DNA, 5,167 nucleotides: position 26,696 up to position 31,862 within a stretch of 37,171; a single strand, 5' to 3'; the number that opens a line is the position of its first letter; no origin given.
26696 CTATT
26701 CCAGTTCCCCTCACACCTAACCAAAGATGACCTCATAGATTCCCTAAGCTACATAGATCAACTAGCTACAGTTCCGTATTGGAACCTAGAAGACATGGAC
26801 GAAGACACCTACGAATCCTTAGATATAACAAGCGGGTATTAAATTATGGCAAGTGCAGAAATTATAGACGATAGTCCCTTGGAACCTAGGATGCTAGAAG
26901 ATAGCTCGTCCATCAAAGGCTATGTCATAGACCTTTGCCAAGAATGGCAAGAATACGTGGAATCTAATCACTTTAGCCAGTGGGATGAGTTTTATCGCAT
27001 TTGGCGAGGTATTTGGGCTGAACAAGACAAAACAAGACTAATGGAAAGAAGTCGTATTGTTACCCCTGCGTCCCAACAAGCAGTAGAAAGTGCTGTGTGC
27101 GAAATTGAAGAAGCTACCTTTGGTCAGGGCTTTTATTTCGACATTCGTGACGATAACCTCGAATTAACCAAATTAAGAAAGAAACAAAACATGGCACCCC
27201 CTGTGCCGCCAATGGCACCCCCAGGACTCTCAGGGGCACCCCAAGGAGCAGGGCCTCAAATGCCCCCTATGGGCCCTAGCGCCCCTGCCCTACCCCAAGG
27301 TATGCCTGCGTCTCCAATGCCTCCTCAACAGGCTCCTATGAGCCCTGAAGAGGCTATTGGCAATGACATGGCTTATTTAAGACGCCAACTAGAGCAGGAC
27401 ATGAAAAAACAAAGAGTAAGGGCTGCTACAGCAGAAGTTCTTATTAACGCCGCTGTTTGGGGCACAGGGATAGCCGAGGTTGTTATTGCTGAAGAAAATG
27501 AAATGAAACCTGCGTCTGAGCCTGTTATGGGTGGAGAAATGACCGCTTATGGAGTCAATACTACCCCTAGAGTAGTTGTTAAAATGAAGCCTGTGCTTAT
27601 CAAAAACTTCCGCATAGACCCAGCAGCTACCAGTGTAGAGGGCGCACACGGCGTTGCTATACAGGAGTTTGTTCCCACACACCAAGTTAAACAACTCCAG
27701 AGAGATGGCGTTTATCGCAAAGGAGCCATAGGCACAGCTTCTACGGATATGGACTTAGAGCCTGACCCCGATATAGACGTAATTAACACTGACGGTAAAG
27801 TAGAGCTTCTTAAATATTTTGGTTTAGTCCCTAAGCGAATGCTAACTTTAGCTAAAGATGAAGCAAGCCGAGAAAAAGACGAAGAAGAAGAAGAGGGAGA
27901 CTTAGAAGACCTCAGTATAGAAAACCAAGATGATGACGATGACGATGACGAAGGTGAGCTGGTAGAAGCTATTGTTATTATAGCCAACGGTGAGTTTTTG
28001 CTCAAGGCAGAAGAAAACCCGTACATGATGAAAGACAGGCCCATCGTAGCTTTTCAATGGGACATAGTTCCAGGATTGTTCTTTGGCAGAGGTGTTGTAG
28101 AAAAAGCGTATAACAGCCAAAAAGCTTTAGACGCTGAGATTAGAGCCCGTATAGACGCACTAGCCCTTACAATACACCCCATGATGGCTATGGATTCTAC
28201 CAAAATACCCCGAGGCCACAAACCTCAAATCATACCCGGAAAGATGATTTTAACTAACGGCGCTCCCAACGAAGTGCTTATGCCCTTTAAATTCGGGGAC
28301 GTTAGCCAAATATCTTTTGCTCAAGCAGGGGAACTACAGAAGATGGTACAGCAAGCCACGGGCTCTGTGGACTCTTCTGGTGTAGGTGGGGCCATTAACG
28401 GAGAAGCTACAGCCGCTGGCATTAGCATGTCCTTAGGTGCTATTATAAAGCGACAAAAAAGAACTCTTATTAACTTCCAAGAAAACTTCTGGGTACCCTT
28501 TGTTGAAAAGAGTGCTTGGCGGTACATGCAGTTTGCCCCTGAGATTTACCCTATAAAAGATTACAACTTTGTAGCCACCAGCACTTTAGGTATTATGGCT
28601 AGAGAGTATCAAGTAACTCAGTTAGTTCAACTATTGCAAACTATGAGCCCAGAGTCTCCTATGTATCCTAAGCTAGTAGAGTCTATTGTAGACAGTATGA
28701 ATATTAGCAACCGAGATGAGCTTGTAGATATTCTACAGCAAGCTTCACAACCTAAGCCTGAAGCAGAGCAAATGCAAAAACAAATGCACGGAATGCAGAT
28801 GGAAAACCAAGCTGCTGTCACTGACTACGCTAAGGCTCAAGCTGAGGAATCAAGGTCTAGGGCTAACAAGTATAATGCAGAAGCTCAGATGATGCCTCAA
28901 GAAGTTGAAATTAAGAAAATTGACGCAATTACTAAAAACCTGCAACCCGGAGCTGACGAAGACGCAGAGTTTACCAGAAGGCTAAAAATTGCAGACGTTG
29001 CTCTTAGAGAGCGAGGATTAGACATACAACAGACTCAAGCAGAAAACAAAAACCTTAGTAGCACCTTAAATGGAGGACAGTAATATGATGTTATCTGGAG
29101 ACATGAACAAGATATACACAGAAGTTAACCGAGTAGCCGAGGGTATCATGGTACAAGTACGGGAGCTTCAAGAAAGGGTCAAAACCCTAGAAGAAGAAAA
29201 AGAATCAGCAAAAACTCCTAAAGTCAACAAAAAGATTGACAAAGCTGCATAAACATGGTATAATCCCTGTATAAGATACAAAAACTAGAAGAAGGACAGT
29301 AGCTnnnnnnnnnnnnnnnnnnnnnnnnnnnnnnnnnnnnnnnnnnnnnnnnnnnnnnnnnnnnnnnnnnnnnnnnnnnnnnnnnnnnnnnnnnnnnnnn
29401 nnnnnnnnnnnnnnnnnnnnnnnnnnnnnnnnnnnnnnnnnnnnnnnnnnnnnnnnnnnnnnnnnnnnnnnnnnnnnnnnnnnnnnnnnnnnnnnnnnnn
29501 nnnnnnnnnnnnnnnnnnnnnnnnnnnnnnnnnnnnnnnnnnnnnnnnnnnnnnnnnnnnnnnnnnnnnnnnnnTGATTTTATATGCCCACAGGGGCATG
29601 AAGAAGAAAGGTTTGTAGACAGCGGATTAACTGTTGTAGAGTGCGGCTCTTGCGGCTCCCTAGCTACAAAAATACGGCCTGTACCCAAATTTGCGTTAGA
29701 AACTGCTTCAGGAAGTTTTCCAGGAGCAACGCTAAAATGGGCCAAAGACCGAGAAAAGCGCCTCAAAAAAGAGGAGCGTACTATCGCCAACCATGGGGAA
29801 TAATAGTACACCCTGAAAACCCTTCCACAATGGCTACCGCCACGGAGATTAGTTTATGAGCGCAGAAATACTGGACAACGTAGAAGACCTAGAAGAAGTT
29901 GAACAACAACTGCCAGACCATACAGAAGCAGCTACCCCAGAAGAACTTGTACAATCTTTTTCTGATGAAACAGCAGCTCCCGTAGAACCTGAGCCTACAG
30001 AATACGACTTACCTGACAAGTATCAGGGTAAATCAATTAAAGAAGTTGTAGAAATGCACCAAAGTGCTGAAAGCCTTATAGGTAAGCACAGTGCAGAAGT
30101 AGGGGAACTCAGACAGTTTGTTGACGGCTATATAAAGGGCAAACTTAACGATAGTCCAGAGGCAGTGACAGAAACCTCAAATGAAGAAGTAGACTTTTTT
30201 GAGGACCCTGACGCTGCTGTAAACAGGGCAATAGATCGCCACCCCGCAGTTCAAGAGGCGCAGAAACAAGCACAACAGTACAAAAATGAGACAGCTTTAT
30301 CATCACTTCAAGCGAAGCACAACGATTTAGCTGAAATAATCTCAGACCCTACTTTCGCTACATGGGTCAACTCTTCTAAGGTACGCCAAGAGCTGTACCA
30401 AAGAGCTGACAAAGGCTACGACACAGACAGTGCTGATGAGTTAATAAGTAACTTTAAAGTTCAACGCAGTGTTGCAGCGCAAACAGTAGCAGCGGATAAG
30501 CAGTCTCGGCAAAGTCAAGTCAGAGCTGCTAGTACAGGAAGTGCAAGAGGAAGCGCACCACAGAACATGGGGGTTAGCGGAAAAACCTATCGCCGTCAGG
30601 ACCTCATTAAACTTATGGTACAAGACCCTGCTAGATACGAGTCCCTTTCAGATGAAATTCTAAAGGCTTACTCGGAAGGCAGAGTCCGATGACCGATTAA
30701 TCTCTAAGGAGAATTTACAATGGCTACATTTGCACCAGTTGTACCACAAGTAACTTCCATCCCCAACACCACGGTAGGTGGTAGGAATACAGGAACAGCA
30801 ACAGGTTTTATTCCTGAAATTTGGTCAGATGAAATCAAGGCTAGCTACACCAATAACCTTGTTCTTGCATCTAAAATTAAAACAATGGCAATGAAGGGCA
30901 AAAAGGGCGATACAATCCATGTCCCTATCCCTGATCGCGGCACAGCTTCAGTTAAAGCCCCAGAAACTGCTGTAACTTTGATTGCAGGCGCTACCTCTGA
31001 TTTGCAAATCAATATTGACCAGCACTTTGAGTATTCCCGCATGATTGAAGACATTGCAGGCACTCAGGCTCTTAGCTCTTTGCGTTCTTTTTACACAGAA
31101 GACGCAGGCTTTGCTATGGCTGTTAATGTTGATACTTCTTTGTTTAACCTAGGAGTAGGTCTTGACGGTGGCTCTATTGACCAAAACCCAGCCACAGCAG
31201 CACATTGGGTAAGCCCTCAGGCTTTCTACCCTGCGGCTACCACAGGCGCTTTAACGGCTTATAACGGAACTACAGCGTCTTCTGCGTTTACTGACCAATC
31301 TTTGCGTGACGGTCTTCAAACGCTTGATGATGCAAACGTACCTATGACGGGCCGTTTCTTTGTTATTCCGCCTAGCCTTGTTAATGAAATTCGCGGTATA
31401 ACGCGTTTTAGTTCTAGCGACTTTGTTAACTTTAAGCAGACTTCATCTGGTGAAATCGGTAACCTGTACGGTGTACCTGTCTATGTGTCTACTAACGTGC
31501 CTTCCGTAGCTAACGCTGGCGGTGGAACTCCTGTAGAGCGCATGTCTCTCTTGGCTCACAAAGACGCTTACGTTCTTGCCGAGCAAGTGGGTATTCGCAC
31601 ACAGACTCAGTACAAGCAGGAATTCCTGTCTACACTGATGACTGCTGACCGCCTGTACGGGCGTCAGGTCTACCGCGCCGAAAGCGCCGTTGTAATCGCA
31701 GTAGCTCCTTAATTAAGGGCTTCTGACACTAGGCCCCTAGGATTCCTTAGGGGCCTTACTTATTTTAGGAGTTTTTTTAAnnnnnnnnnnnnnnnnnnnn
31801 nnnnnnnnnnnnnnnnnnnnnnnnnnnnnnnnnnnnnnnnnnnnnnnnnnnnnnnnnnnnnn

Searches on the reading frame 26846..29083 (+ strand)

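Call 9: search_protein_families(library=pfam, proteins=[window:26846-29083:+], max_evalue=0.01)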
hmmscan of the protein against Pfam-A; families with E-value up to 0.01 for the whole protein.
window:26846-29083:+ (745 aa): 3 families
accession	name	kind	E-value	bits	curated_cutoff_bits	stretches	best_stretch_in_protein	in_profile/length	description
PF23899.1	SU10_portal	-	6e-18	65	30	1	208-652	152-592/593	Phage SU10 portal protein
PF16510.12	P22_portal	-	1e-07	31.4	26.1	1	586-667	500-590/594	Phage P22-like portal protein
PF12236.14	Head-tail_con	-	0.00035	19.5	27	1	396-480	247-331/489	Bacteriophage head to tail connecting protein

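Call 10: search_protein_families(library=phrogs, proteins=[window:26846-29083:+], max_evalue=0.001)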
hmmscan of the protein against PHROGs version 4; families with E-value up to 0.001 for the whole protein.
window:26846-29083:+ (745 aa): 3 families
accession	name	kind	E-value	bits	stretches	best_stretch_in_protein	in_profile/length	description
phrog_1216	-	head and packaging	1.4e-37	130.6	1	367-720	311-680/714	portal protein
phrog_332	-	connector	4.1e-29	102.4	1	32-669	16-547/560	head-tail adaptor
phrog_156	-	head and packaging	1.4e-06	28.1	1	586-697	517-623/681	portal protein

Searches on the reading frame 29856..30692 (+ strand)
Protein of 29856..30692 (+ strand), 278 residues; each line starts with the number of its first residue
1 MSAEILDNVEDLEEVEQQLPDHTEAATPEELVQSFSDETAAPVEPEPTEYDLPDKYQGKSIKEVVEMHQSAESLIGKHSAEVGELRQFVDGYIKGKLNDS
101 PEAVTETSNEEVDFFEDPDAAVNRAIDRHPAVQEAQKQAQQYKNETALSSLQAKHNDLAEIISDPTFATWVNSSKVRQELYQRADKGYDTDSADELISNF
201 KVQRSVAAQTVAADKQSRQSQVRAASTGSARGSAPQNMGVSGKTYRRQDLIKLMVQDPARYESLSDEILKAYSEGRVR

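Call 9: search_protein_families(library=pfam, proteins=[window:29856-30692:+], max_evalue=0.01)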
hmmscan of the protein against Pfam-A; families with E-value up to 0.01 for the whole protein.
window:29856-30692:+ (278 aa): 0 families

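Call 10: search_protein_families(library=phrogs, proteins=[window:29856-30692:+], max_evalue=0.001)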
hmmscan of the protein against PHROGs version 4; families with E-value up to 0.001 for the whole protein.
window:29856-30692:+ (278 aa): 2 families
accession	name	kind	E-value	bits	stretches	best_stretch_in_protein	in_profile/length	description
phrog_13678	-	unknown function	4e-09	37.5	1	99-278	111-299/300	-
phrog_19777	-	head and packaging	7.6e-05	23.3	1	132-277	97-245/249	head scaffolding protein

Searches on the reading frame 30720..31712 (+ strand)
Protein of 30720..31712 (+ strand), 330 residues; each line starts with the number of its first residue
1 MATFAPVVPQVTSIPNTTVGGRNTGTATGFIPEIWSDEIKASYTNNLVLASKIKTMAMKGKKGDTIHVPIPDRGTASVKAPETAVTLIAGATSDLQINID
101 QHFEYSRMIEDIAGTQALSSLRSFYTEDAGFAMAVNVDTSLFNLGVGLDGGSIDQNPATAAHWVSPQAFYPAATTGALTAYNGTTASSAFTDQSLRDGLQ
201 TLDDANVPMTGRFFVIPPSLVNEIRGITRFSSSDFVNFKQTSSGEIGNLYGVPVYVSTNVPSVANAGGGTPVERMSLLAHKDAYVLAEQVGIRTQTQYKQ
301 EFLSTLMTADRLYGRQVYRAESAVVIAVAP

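Call 9: search_protein_families(library=pfam, proteins=[window:30720-31712:+], max_evalue=0.01)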
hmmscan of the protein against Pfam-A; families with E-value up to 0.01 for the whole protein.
window:30720-31712:+ (330 aa): 1 family
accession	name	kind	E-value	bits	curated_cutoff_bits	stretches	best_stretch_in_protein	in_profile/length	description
PF19821.5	Phage_capsid_2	-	1.7e-06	28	25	1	169-325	132-288/293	Phage capsid protein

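Call 10: search_protein_families(library=phrogs, proteins=[window:30720-31712:+], max_evalue=0.001)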
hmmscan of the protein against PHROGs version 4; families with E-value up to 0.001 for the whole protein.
window:30720-31712:+ (330 aa): 5 families
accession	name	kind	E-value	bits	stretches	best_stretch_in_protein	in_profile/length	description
phrog_267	-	head and packaging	4.5e-44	152.2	1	11-329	24-326/410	major head protein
phrog_283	-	head and packaging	3.1e-10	40.9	1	182-267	137-224/385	major head protein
phrog_3437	-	head and packaging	1.6e-06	28.6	1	184-298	146-260/294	major head protein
phrog_1357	-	head and packaging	5.7e-06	26.5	1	167-269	160-269/356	major head protein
phrog_544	-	head and packaging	0.00021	21.8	0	172-328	127-273/282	major head protein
